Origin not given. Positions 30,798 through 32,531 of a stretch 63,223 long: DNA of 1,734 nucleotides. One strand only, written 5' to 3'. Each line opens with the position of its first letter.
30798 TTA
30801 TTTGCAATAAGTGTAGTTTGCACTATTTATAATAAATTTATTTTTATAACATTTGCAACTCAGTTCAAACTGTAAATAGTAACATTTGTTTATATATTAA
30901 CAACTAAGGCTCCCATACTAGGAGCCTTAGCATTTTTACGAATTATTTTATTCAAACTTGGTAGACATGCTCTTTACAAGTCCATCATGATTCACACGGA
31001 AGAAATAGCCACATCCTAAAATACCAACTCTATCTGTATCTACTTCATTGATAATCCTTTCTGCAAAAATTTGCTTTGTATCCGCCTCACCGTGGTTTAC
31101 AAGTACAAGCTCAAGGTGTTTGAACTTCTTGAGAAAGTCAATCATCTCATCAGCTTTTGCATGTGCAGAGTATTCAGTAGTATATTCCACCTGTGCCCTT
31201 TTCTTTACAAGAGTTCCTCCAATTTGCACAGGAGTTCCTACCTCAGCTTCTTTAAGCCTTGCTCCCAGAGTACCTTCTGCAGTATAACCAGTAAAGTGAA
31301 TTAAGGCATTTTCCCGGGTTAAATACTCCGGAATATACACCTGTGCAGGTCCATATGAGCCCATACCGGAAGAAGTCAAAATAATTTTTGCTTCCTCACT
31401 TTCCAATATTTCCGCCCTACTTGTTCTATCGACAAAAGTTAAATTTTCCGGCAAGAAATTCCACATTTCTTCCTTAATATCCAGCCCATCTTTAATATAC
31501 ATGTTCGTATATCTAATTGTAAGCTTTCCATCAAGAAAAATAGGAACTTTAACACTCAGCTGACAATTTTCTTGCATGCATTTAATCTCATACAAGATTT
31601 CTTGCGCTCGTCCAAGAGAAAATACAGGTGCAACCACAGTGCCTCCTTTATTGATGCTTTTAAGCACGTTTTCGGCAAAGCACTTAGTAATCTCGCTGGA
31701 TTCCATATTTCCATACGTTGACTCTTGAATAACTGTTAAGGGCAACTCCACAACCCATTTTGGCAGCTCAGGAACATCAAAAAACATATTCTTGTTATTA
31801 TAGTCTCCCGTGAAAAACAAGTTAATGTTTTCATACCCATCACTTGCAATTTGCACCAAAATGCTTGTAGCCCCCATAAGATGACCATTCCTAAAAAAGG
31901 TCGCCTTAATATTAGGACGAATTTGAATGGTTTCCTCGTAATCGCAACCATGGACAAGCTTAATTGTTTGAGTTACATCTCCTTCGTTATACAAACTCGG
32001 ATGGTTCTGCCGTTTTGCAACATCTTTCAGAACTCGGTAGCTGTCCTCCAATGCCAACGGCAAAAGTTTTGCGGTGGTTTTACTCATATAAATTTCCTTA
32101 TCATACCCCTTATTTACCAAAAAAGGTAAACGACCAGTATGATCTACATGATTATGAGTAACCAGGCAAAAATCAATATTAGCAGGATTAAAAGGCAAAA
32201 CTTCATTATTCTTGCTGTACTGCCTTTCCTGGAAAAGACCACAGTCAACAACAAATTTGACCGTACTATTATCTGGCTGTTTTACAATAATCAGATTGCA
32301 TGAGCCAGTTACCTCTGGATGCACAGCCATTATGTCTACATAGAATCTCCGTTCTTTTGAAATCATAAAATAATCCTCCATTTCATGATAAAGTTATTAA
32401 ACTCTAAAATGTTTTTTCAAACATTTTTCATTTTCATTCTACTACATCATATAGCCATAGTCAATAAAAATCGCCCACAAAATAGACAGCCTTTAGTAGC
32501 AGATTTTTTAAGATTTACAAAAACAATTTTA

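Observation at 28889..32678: Horizontally acquired islet between recJ and lysS: PhoH2-type ATPase plus beta-CASP nuclease, a candidate undescribed two-gene module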

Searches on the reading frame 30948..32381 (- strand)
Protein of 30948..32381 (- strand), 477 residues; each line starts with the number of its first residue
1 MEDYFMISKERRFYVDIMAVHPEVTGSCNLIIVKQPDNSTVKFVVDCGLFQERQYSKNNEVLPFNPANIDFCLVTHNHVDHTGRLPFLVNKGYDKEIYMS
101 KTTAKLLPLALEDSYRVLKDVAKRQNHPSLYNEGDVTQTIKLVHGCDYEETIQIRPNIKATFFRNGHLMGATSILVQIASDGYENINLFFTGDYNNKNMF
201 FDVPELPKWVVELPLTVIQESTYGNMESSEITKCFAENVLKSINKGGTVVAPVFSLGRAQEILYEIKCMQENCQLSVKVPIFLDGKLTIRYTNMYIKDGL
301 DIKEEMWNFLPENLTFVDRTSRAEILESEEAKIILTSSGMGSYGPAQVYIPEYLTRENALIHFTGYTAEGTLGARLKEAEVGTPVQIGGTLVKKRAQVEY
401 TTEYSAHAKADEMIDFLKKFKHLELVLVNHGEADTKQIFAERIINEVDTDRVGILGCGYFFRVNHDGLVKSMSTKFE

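Call 3: search_protein_families(library=pfam, proteins=[window:30948-32381:-], max_evalue=0.01)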
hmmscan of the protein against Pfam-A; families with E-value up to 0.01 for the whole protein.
window:30948-32381:- (477 aa): 6 families
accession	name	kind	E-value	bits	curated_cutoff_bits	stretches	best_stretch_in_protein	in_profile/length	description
PF10996.14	Beta-Casp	-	4.1e-20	72.9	27.7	1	259-376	1-120/120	Beta-Casp domain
PF07521.17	RMMBL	-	1.6e-09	38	21.6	1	392-446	2-55/63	Zn-dependent metallo-hydrolase RNA specificity domain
PF00753.33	Lactamase_B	-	7.4e-08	33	22.7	1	27-121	5-96/196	Metallo-beta-lactamase superfamily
PF12706.13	Lactamase_B_2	-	6.7e-05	23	27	1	44-107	4-70/200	Beta-lactamase superfamily domain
PF16661.11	Lactamase_B_6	-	9.6e-05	22.3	27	1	40-178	6-151/193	Metallo-beta-lactamase superfamily domain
PF25797.1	PDF2_C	-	0.0089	15.6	27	0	92-155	54-117/241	PDF2-like, C-terminal domain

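Call 4: search_protein_families(library=padloc, proteins=[window:30948-32381:-], max_evalue=0.01)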
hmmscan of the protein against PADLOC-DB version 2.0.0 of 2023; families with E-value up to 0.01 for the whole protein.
window:30948-32381:- (477 aa): 1 family
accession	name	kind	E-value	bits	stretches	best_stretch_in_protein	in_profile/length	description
PDLC03854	LmuA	-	0.0063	13.7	0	25-96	12-85/345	-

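Call 5: search_protein_families(library=ncbifam, proteins=[window:30948-32381:-], max_evalue=0.01)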
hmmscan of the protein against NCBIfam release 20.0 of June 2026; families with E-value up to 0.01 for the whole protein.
window:30948-32381:- (477 aa): 9 families
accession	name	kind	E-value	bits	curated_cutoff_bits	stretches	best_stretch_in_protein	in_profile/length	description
NF045584.1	cas14_MBL_CASP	equivalog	2.5e-71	240.8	800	1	22-448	10-428/612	type VII CRISPR-associated protein Cas14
TIGR03675.1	arCOG00543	equivalog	8.8e-63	212.5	580.2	1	8-448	170-616/631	beta-CASP ribonuclease aCPSF1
TIGR04122.1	Xnuc_lig_assoc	equivalog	1.9e-06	26.9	325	1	144-303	65-211/326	ligase-associated DNA damage response exonuclease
NF008887.0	PRK11921.1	equivalog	2e-05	23.7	635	1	65-108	68-111/396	anaerobic nitric oxide reductase flavorubredoxin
NF033088.2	bla_subclass_B1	equivalog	0.00015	21.5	200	0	24-107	27-105/217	subclass B1 metallo-beta-lactamase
NF033105.1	bla_subclass_B3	equivalog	0.00021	20.7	240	1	46-207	38-187/257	subclass B3 metallo-beta-lactamase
NF012229.1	bla_class_B_core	domain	0.00035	20.8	100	1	58-174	44-136/139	metallo-beta-lactamase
TIGR00649.1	MG423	subfamily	0.00067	18.2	400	1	68-223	58-193/546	RNase J family beta-CASP ribonuclease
NF047419.1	RNase_J1_RnjA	exception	0.0035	16.1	820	1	65-114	56-104/549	ribonuclease J1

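Call 6: search_protein_families(library=phrogs, proteins=[window:30948-32381:-], max_evalue=0.01)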
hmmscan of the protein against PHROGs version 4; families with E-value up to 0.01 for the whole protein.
window:30948-32381:- (477 aa): 3 families
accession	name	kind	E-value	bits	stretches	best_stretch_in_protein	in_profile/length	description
phrog_36352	-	unknown function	4.2e-63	214.5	1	15-446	13-474/562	-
phrog_392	-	other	1.9e-10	41.7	1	39-181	26-140/348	metal-dependent hydrolase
phrog_14429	-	other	1.4e-05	25.6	1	27-102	39-107/266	hydrolase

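Call 11: find_encoding_contigs(protein=window:30948-32381:-, flank=10000, max_places=10)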
Protein window:30948-32381:- (477 aa): 24 contigs read that carry it; 10 places shown.
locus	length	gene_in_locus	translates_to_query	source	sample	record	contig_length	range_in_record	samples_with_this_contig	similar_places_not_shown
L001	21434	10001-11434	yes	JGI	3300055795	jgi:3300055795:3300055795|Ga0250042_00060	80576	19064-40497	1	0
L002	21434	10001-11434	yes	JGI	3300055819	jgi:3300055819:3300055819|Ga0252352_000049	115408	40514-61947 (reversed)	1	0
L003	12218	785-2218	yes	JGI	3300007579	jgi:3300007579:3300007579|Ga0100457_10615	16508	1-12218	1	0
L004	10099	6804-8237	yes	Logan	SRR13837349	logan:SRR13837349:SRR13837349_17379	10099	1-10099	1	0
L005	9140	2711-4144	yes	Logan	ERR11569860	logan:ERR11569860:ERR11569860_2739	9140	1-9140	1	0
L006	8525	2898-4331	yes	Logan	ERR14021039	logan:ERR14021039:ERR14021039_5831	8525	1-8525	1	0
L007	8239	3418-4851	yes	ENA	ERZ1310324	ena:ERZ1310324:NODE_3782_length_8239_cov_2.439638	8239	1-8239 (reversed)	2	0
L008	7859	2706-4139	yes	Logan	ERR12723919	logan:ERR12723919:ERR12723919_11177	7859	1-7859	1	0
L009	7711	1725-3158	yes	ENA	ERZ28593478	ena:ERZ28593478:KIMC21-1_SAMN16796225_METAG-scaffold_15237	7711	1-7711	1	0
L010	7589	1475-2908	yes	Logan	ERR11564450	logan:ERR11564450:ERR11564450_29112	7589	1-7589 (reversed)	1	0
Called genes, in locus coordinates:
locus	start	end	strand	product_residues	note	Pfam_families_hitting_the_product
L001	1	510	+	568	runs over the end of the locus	-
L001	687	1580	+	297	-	-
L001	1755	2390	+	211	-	PF02502:LacAB_rpiB, PF12408:DUF3666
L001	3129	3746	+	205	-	-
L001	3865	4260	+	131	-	PF02082:Rrf2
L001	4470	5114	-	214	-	PF00912:Transgly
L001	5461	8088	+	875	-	-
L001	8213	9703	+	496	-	PF01336:tRNA_anti-codon, PF00152:tRNA-synt_2, PF01409:tRNA-synt_2d (faint)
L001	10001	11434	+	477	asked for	PF00753:Lactamase_B, PF23023:Anti-Pycsar_Apyc1 (weak), PF10996:Beta-Casp, PF07521:RMMBL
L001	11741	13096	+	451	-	PF13638:PIN_4, PF02562:PhoH, PF13604:AAA_30 (faint), PF13245:AAA_19 (faint)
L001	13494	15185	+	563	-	PF01368:DHH, PF02272:DHHA1, PF17768:RecJ_OB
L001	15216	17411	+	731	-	PF13328:HD_4, PF01966:HD, PF04607:RelA_SpoT, PF02824:TGS, PF19296:RelA_AH, PF28438:RelA_RIS, PF13291:ACT_4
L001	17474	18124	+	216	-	PF00753:Lactamase_B, PF23023:Anti-Pycsar_Apyc1 (weak), PF19583:ODP (weak)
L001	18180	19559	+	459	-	PF13393:tRNA-synt_His, PF00587:tRNA-synt_2b, PF03129:HGTP_anticodon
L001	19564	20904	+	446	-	-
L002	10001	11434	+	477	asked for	PF00753:Lactamase_B, PF23023:Anti-Pycsar_Apyc1 (weak), PF10996:Beta-Casp, PF07521:RMMBL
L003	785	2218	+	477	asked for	PF00753:Lactamase_B, PF23023:Anti-Pycsar_Apyc1 (weak), PF10996:Beta-Casp, PF07521:RMMBL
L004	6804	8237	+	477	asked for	PF00753:Lactamase_B, PF23023:Anti-Pycsar_Apyc1 (weak), PF10996:Beta-Casp, PF07521:RMMBL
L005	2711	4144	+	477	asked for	PF00753:Lactamase_B, PF23023:Anti-Pycsar_Apyc1 (weak), PF10996:Beta-Casp, PF07521:RMMBL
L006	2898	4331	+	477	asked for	PF00753:Lactamase_B, PF23023:Anti-Pycsar_Apyc1 (weak), PF10996:Beta-Casp, PF07521:RMMBL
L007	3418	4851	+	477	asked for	PF00753:Lactamase_B, PF23023:Anti-Pycsar_Apyc1 (weak), PF10996:Beta-Casp, PF07521:RMMBL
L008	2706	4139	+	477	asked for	PF00753:Lactamase_B, PF23023:Anti-Pycsar_Apyc1 (weak), PF10996:Beta-Casp, PF07521:RMMBL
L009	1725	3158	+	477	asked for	PF00753:Lactamase_B, PF23023:Anti-Pycsar_Apyc1 (weak), PF10996:Beta-Casp, PF07521:RMMBL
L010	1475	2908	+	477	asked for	PF00753:Lactamase_B, PF23023:Anti-Pycsar_Apyc1 (weak), PF10996:Beta-Casp, PF07521:RMMBL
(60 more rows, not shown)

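Call 13: find_homologous_proteins(query=window:30948-32381:-, max_evalue=1e-10)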
Query window:30948-32381:- (477 aa): 4210 proteins with E <= 1e-10 among 8000 candidates; the best 120 are listed.
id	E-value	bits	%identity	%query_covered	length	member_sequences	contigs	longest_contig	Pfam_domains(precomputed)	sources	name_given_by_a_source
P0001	0.0e+0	1056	97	100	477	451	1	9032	PF07521.18,PF10996.15,PF00753.34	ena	-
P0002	3.3e-261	885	81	99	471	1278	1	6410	PF16661.12,PF23023.2,PF07521.18,PF10996.15,PF00753.34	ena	-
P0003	1.2e-258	876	80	99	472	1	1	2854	PF23023.2,PF07521.18,PF10996.15,PF00753.34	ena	-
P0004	2.1e-252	856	88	71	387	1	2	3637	PF07521.18,PF10996.15,PF00753.34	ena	-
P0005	8.3e-250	847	78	99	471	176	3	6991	PF16661.12,PF23023.2,PF07521.18,PF10996.15,PF00753.34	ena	-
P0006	1.6e-248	843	88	71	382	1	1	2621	PF07521.18,PF10996.15,PF00753.34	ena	-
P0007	2.0e-243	826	76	99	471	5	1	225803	PF23023.2,PF07521.18,PF10996.15,PF00753.34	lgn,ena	-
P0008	1.2e-239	814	77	99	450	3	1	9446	PF16661.12,PF07521.18,PF10996.15,PF00753.34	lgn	-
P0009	2.1e-237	806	74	98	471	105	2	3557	PF16661.12,PF23023.2,PF07521.18,PF10996.15,PF00753.34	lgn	-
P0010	3.7e-235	799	76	99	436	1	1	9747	PF16661.12,PF23023.2,PF07521.18,PF10996.15,PF00753.34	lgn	-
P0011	6.1e-232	788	73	99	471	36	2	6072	PF12706.14,PF23023.2,PF07521.18,PF10996.15,PF00753.34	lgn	-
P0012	1.5e-222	757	69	99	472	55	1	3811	PF16661.12,PF23023.2,PF07521.18,PF10996.15,PF00753.34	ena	-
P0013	1.4e-219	747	68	99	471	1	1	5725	PF16661.12,PF23023.2,PF07521.18,PF10996.15,PF00753.34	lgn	-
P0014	1.9e-219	747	68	99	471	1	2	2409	PF16661.12,PF07521.18,PF10996.15,PF00753.34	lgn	-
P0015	1.4e-216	738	68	98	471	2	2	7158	PF07521.18,PF10996.15,PF00753.34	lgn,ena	-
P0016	5.6e-216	736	66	99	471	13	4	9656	PF16661.12,PF23023.2,PF07521.18,PF10996.15,PF00753.34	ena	-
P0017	5.5e-215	732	65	99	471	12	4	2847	PF16661.12,PF23023.2,PF07521.18,PF10996.15,PF00753.34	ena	-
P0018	4.0e-214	729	67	99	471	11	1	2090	PF16661.12,PF23023.2,PF07521.18,PF10996.15,PF00753.34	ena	-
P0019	6.0e-214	729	65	99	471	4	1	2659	PF16661.12,PF23023.2,PF07521.18,PF10996.15,PF00753.34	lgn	-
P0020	1.0e-213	728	67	99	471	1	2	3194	PF12706.14,PF16661.12,PF07521.18,PF10996.15,PF00753.34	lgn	-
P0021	3.5e-213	726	66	99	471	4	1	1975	PF16661.12,PF23023.2,PF07521.18,PF10996.15,PF00753.34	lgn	-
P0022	4.3e-213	726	66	99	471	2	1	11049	PF16661.12,PF23023.2,PF07521.18,PF10996.15,PF00753.34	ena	-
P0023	9.8e-213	725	67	99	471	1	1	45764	PF16661.12,PF23023.2,PF07521.18,PF10996.15,PF00753.34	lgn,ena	-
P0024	4.2e-212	723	66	99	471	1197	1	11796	PF16661.12,PF23023.2,PF07521.18,PF10996.15,PF00753.34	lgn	-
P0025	5.5e-212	722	66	99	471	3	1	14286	PF07521.18,PF10996.15,PF00753.34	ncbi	-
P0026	6.2e-212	722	65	99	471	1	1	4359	PF16661.12,PF23023.2,PF07521.18,PF10996.15,PF00753.34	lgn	-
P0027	7.1e-212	722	65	99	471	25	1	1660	PF16661.12,PF23023.2,PF07521.18,PF10996.15,PF00753.34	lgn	-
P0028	7.3e-212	722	66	99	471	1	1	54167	PF16661.12,PF23023.2,PF07521.18,PF10996.15,PF00753.34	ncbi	-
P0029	9.0e-212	722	66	99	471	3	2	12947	PF16661.12,PF23023.2,PF07521.18,PF10996.15,PF00753.34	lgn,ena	-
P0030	1.0e-211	721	66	99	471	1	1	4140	PF12706.14,PF16661.12,PF07521.18,PF10996.15,PF00753.34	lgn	-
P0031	2.5e-211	720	65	99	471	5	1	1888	PF16661.12,PF07521.18,PF10996.15,PF00753.34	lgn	-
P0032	9.8e-211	718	67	98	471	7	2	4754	PF07521.18,PF10996.15,PF00753.34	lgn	-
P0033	1.4e-210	718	65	99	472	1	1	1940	PF16661.12,PF07521.18,PF10996.15,PF00753.34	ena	-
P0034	9.4e-210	715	66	99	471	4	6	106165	PF16661.12,PF23023.2,PF07521.18,PF10996.15,PF00753.34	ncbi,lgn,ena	-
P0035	1.2e-209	715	66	97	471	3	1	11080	PF16661.12,PF07521.18,PF10996.15,PF00753.34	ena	-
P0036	2.7e-209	713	66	99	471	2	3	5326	PF16661.12,PF23023.2,PF07521.18,PF10996.15,PF00753.34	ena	-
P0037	3.6e-209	713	64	100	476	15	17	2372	PF07521.18,PF10996.15,PF00753.34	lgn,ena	-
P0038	4.9e-209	713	65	99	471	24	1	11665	PF16661.12,PF07521.18,PF10996.15,PF00753.34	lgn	-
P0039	6.9e-209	712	66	99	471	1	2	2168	PF16661.12,PF07521.18,PF10996.15,PF00753.34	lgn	-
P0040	2.4e-208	710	65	99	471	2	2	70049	PF16661.12,PF23023.2,PF07521.18,PF10996.15,PF00753.34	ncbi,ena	-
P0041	2.8e-208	710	65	99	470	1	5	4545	PF16661.12,PF23023.2,PF07521.18,PF10996.15,PF00753.34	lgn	-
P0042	3.0e-208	710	66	99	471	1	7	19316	PF16661.12,PF23023.2,PF07521.18,PF10996.15,PF00753.34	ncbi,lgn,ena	-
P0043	3.0e-208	710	65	99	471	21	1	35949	PF16661.12,PF23023.2,PF07521.18,PF10996.15,PF00753.34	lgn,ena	-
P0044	4.8e-208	709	67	97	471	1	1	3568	PF16661.12,PF07521.18,PF10996.15,PF00753.34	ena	-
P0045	5.2e-208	709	66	99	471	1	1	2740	PF16661.12,PF23023.2,PF07521.18,PF10996.15,PF00753.34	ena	-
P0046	5.9e-208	709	66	99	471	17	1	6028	PF16661.12,PF23023.2,PF07521.18,PF10996.15,PF00753.34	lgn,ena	-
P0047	6.9e-208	709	64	99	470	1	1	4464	PF16661.12,PF23023.2,PF07521.18,PF10996.15,PF00753.34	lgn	-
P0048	8.2e-208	709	65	98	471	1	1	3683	PF16661.12,PF07521.18,PF10996.15,PF00753.34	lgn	-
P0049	2.0e-207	707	65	99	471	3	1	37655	PF16661.12,PF07521.18,PF10996.15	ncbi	-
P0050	3.0e-207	707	66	99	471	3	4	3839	PF16661.12,PF23023.2,PF07521.18,PF10996.15,PF00753.34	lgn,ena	-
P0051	3.8e-207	706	66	99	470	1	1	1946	PF16661.12,PF23023.2,PF07521.18,PF10996.15,PF00753.34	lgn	-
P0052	6.0e-207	706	64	99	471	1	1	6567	PF16661.12,PF23023.2,PF07521.18,PF10996.15,PF00753.34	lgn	-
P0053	7.0e-207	706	63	99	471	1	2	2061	PF16661.12,PF23023.2,PF07521.18,PF10996.15,PF00753.34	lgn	-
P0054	1.2e-206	705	64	99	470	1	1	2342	PF16661.12,PF23023.2,PF07521.18,PF10996.15,PF00753.34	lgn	-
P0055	1.4e-206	705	65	99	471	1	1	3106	PF16661.12,PF23023.2,PF07521.18,PF10996.15,PF00753.34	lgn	-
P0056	1.7e-206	704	64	99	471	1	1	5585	PF16661.12,PF23023.2,PF07521.18,PF10996.15,PF00753.34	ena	-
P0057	1.9e-206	704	66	99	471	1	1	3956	PF16661.12,PF23023.2,PF07521.18,PF10996.15,PF00753.34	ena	-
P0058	2.2e-206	704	65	99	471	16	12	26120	PF16661.12,PF23023.2,PF07521.18,PF10996.15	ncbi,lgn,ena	-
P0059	2.9e-206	703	66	98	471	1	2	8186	PF16661.12,PF07521.18,PF10996.15,PF00753.34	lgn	-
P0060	3.0e-206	703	66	98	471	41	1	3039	PF16661.12,PF23023.2,PF07521.18,PF10996.15,PF00753.34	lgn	-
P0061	3.2e-206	703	66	98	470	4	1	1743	PF16661.12,PF23023.2,PF07521.18,PF10996.15,PF00753.34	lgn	-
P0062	3.3e-206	703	66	99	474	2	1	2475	PF16661.12,PF23023.2,PF07521.18,PF10996.15,PF00753.34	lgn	-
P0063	3.6e-206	703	65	99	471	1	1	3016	PF16661.12,PF23023.2,PF07521.18,PF10996.15,PF00753.34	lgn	-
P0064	6.1e-206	702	65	99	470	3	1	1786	PF16661.12,PF23023.2,PF07521.18,PF10996.15,PF00753.34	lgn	-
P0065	6.4e-206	702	67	98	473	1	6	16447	PF16661.12,PF23023.2,PF07521.18,PF10996.15,PF00753.34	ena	-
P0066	7.1e-206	702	65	99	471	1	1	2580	PF16661.12,PF23023.2,PF07521.18,PF10996.15,PF00753.34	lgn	-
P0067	1.1e-205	702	65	99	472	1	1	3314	PF16661.12,PF23023.2,PF07521.18,PF10996.15,PF00753.34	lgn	-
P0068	1.1e-205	702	63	99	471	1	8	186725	PF12706.14,PF16661.12,PF07521.18,PF10996.15,PF00753.34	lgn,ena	-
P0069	2.1e-205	701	65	99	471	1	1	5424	PF16661.12,PF23023.2,PF07521.18,PF10996.15,PF00753.34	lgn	-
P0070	2.6e-205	700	64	99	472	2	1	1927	PF16661.12,PF23023.2,PF07521.18,PF10996.15,PF00753.34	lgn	-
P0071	3.9e-205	700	64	99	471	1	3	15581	PF16661.12,PF23023.2,PF07521.18,PF10996.15,PF00753.34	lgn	-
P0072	4.0e-205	700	65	99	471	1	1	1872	PF16661.12,PF23023.2,PF07521.18,PF10996.15,PF00753.34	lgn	-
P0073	5.0e-205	699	64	99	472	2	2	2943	PF16661.12,PF07521.18,PF10996.15,PF00753.34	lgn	-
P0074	6.5e-205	699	63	99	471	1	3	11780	PF16661.12,PF07521.18,PF10996.15,PF00753.34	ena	-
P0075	8.5e-205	699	63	99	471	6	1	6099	PF16661.12,PF23023.2,PF07521.18,PF10996.15,PF00753.34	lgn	-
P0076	9.9e-205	698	63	99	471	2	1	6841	PF16661.12,PF23023.2,PF07521.18,PF10996.15,PF00753.34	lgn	-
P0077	1.1e-204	698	65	99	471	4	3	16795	PF16661.12,PF07521.18,PF10996.15,PF00753.34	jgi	-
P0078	1.1e-204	698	63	99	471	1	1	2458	PF12706.14,PF16661.12,PF23023.2,PF07521.18,PF10996.15,PF00753.34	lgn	-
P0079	3.6e-204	697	64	99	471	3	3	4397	PF16661.12,PF23023.2,PF07521.18,PF10996.15,PF00753.34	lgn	-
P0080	3.7e-204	697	65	100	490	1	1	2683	PF12706.14,PF16661.12,PF23023.2,PF07521.18,PF10996.15,PF00753.34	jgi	-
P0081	4.0e-204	696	65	98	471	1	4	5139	PF16661.12,PF23023.2,PF07521.18,PF10996.15,PF00753.34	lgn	-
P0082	4.1e-204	696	64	100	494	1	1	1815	PF16661.12,PF07521.18,PF10996.15,PF00753.34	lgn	-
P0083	4.5e-204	696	65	99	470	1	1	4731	PF16661.12,PF07521.18,PF10996.15,PF00753.34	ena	-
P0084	4.6e-204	696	65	99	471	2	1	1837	PF12706.14,PF16661.12,PF23023.2,PF07521.18,PF10996.15,PF00753.34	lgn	-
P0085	5.5e-204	696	63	99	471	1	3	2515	PF16661.12,PF23023.2,PF07521.18,PF10996.15,PF00753.34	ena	-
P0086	5.6e-204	696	65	100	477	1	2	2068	PF16661.12,PF07521.18,PF10996.15,PF00753.34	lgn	-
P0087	6.1e-204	696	65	99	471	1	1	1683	PF16661.12,PF23023.2,PF07521.18,PF10996.15,PF00753.34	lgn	-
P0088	8.8e-204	695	64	99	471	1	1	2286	PF16661.12,PF23023.2,PF07521.18,PF10996.15,PF00753.34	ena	-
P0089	8.9e-204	695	65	99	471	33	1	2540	PF16661.12,PF23023.2,PF07521.18,PF10996.15,PF00753.34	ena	-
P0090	1.2e-203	695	65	99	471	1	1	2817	PF16661.12,PF07521.18,PF10996.15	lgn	-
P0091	1.4e-203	695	65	99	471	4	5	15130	PF16661.12,PF23023.2,PF07521.18,PF10996.15,PF00753.34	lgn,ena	-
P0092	1.8e-203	694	62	99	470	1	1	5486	PF23023.2,PF07521.18,PF10996.15,PF00753.34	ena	-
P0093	1.9e-203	694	63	99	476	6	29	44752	PF16661.12,PF23023.2,PF07521.18,PF10996.15,PF00753.34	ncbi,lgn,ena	-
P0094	2.1e-203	694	64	99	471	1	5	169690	PF16661.12,PF23023.2,PF07521.18,PF10996.15,PF00753.34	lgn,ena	-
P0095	2.7e-203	694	64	99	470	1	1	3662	PF16661.12,PF23023.2,PF07521.18,PF10996.15,PF00753.34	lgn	-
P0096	5.1e-203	693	66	97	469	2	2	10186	PF16661.12,PF07521.18,PF10996.15,PF00753.34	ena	-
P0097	5.3e-203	693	64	97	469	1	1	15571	PF16661.12,PF07521.18,PF10996.15,PF00753.34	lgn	-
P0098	6.0e-203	693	65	99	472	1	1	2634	PF16661.12,PF23023.2,PF07521.18,PF10996.15,PF00753.34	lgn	-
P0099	6.4e-203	692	64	100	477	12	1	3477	PF16661.12,PF07521.18,PF10996.15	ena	-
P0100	8.7e-203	692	65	98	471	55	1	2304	PF16661.12,PF07521.18,PF10996.15,PF00753.34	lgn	-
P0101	9.2e-203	692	62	99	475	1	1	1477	PF16661.12,PF23023.2,PF07521.18,PF10996.15,PF00753.34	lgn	-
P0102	9.6e-203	692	64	99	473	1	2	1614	PF16661.12,PF23023.2,PF07521.18,PF10996.15,PF00753.34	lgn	-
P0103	1.0e-202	692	63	99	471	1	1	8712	PF16661.12,PF23023.2,PF07521.18,PF10996.15,PF00753.34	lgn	-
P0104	1.1e-202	692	64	99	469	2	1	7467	PF16661.12,PF23023.2,PF07521.18,PF10996.15,PF00753.34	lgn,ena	-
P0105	1.1e-202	692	64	98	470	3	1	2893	PF16661.12,PF23023.2,PF07521.18,PF10996.15,PF00753.34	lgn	-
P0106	1.6e-202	691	63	99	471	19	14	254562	PF16661.12,PF23023.2,PF07521.18,PF10996.15,PF00753.34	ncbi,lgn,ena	-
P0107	1.9e-202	691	63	99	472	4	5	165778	PF16661.12,PF23023.2,PF07521.18,PF10996.15,PF00753.34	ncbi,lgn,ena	-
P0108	2.7e-202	690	63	99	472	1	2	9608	PF16661.12,PF23023.2,PF07521.18,PF10996.15,PF00753.34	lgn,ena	-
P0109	4.9e-202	690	64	99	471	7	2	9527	PF16661.12,PF23023.2,PF07521.18,PF10996.15,PF00753.34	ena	-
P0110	8.1e-202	689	64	98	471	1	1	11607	PF16661.12,PF23023.2,PF07521.18,PF10996.15,PF00753.34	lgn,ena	-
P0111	8.6e-202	689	64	100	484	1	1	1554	PF16661.12,PF23023.2,PF07521.18,PF10996.15,PF00753.34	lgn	-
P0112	8.8e-202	689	63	99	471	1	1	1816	PF16661.12,PF23023.2,PF07521.18,PF10996.15,PF00753.34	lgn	-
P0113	9.8e-202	689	62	99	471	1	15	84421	PF16661.12,PF23023.2,PF07521.18,PF10996.15,PF00753.34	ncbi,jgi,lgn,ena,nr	ncbi:MAG: MBL fold metallo-hydrolase [Clostridiales bacterium]|nr:MBL fold metallo-hydrolase [Clostr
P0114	1.0e-201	689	63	98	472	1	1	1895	PF16661.12,PF23023.2,PF07521.18,PF10996.15,PF00753.34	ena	-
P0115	1.0e-201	688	64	98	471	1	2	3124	PF16661.12,PF23023.2,PF07521.18,PF10996.15,PF00753.34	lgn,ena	-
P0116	1.8e-201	688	64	99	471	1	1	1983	PF16661.12,PF23023.2,PF07521.18,PF10996.15,PF00753.34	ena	-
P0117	1.9e-201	688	63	99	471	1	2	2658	PF16661.12,PF23023.2,PF07521.18,PF10996.15,PF00753.34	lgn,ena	-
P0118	2.1e-201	687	65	98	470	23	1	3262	PF16661.12,PF07521.18,PF10996.15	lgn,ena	-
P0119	2.3e-201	687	63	99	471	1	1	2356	PF16661.12,PF23023.2,PF07521.18,PF10996.15,PF00753.34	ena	-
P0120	2.4e-201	687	63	99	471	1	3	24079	PF16661.12,PF23023.2,PF07521.18,PF10996.15,PF00753.34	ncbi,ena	-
